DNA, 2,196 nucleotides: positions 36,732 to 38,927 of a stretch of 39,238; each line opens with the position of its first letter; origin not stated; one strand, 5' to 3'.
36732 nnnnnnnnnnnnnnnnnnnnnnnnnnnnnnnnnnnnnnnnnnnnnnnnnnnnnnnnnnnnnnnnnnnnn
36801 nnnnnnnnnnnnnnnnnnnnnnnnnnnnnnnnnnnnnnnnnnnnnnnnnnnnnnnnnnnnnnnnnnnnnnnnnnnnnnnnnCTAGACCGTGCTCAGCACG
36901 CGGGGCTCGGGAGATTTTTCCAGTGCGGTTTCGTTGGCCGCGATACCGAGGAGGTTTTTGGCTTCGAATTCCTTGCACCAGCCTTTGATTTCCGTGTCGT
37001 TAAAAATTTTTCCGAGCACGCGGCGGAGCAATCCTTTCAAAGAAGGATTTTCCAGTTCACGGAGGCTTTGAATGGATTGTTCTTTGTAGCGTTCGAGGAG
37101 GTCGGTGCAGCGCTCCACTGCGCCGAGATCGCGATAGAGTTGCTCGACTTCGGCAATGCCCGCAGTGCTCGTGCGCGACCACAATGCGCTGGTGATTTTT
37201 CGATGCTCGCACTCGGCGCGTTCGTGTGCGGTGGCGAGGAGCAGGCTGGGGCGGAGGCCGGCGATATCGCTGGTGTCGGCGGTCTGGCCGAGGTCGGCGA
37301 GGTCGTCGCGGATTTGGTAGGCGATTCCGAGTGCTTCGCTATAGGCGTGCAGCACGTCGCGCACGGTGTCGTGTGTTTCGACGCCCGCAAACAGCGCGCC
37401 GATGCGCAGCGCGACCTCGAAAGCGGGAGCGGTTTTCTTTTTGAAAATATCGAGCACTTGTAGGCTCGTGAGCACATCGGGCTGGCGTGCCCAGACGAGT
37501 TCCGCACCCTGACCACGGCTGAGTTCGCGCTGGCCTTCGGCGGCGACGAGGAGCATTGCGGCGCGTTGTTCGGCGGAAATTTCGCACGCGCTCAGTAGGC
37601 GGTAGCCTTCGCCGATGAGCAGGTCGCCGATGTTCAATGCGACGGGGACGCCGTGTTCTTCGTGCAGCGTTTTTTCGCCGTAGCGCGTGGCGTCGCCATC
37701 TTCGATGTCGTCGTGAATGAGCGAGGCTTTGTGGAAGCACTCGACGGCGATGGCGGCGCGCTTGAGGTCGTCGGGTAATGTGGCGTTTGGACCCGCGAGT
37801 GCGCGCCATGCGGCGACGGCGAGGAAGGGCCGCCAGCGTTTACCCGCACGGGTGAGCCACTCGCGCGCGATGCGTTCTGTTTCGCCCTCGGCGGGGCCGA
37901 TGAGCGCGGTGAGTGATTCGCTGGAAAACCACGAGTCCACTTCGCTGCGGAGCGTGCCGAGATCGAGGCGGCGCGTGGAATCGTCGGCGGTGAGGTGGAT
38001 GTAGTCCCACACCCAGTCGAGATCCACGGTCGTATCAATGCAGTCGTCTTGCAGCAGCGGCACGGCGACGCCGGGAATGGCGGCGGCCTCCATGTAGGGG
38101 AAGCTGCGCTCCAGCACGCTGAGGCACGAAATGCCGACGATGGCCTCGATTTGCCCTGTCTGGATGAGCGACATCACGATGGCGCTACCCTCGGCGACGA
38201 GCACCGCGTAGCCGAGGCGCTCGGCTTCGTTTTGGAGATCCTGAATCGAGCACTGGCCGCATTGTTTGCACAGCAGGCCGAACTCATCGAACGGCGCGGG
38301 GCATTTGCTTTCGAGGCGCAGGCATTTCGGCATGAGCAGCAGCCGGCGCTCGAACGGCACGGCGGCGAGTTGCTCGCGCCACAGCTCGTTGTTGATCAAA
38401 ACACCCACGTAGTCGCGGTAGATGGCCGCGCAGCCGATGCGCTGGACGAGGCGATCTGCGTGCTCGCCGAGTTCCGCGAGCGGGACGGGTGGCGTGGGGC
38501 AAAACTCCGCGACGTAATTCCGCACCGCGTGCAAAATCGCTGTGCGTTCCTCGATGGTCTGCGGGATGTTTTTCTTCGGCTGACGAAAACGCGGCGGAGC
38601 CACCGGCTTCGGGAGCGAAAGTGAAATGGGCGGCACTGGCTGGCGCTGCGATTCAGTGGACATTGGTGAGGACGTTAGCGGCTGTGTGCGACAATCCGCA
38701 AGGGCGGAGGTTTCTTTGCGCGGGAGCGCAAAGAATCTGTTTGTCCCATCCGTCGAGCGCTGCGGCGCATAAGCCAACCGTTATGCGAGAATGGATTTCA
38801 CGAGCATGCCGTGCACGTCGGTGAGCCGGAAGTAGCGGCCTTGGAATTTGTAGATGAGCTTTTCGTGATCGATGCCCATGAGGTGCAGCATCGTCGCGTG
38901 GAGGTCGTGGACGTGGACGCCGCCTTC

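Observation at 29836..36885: Four-gene MotAB-like + SNF2 helicase operon: Zorya type I-like (zorABCD) anti-phage system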

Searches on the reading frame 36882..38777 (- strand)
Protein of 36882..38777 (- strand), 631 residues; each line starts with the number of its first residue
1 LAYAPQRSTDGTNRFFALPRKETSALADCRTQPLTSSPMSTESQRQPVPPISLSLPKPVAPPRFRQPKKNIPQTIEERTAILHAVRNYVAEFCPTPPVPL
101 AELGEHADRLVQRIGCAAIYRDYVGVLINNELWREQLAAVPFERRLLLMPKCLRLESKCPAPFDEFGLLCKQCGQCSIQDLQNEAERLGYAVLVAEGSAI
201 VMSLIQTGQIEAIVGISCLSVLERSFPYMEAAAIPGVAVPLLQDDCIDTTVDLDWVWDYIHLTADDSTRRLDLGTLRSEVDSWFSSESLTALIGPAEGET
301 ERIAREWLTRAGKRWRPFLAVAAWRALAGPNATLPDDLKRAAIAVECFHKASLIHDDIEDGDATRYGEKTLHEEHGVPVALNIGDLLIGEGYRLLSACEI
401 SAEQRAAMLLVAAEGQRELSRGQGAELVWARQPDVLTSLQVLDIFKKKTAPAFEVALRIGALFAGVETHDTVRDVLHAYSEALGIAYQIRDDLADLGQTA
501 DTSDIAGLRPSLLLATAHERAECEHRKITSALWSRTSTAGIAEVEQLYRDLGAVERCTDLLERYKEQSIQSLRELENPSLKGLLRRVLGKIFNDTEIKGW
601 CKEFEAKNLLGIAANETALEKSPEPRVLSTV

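Call 12: search_protein_families(library=pfam, proteins=[window:36882-38777:-], max_evalue=0.001)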
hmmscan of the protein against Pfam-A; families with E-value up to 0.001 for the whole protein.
window:36882-38777:- (631 aa): 2 families
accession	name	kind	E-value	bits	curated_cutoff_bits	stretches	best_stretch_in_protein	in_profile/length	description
PF00348.22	polyprenyl_synt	-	7e-41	140.5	27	1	302-550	6-250/251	Polyprenyl synthetase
PF01976.22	DUF116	-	4.4e-36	124.1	25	1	120-259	16-154/155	Protein of unknown function DUF116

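Call 18: find_related_loci(query=window:36885-38777:-, collection=genome_contigs, flank=10000)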
Query window:36885-38777:- (631 aa) in genome_contigs; peptide patterns used: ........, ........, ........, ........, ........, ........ (x = any residue, [..] = any of these).
598 stretches matched a pattern (row limit reached: there are more); 574 encode a relative of the query (tblastn E <= 1e-3); the best 80 are kept; 80 distinct loci.
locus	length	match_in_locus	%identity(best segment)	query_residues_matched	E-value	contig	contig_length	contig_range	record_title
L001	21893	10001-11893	98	1-631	0e+0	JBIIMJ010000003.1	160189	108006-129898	MAG: Chthoniobacteraceae bacterium isolate ME2002-07-01_3300044642_group1_bin151 Rohwer_bin2539_scaffold_8_c1, whole gen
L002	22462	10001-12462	98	19-631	0e+0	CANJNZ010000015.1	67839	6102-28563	MAG: Chthoniobacteraceae bacterium isolate RH-23may17-247 genome assembly, contig: RH-23may17-C2841, whole genome shotgu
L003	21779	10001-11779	86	39-631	0e+0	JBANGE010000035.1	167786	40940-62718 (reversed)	MAG: Verrucomicrobiota bacterium isolate altamaha_2019_sw_WHONDRS-S19S_0010_B_bin.165 scaffold_719129, whole genome shot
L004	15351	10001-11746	72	48-624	0e+0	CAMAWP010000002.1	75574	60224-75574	MAG: Akkermansia muciniphila isolate MaH-09apr19-44 genome assembly, contig: MaH-09apr19-C573, whole genome shotgun sequ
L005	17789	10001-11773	73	22-608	0e+0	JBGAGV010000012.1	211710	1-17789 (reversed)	MAG: Chthoniobacteraceae bacterium isolate MAG_MBR_H125.92 MBRH125-92_opera_contig_411, whole genome shotgun sequence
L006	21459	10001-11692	73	48-608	0e+0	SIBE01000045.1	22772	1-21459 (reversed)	MAG: Pedosphaera sp. isolate Baikal-deep-G225 BACOMB-C10642, whole genome shotgun sequence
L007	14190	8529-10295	71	21-608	0e+0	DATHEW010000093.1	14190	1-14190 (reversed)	MAG TPA_asm: Candidatus Acidoferrum sp. isolate SMAG_U12431 k141_75353, whole genome shotgun sequence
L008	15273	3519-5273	72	35-618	0e+0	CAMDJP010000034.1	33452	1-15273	MAG: Akkermansia muciniphila isolate TE-11nov19-118 genome assembly, contig: TE-11nov19-C1548, whole genome shotgun sequ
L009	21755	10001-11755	71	29-608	0e+0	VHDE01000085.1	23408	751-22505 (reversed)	MAG: Verrucomicrobia bacterium isolate K_Offshore_80m_m1_157 K_Offshore_80m_m1_157_Ga0194132_10004578, whole genome shot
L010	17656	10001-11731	72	32-611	0e+0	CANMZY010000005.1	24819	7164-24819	MAG: Verrucomicrobiales bacterium isolate ZH-3nov15-120 genome assembly, contig: ZH-3nov15-C1873, whole genome shotgun s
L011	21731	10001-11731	72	32-611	0e+0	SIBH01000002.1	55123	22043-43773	MAG: Pedosphaera sp. isolate Baikal-deep-G228 BACOMB-C2243, whole genome shotgun sequence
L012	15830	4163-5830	73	53-607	0e+0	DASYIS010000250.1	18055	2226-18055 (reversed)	MAG TPA_asm: Chthoniobacteraceae bacterium isolate SMAG_U4275 k141_945431, whole genome shotgun sequence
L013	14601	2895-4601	73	39-608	0e+0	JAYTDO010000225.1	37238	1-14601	MAG: Chthoniobacteraceae bacterium isolate GFS_1749 GFS_1749_224, whole genome shotgun sequence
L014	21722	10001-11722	73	34-608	0e+0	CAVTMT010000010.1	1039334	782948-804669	MAG: uncultured bacterium isolate MFD05942.bin.1.375 genome assembly, contig: contig_59206, whole genome shotgun sequenc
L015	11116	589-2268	73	53-609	0e+0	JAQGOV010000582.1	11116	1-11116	MAG: Verrucomicrobiales bacterium isolate RYN_622 scaffold_5827546, whole genome shotgun sequence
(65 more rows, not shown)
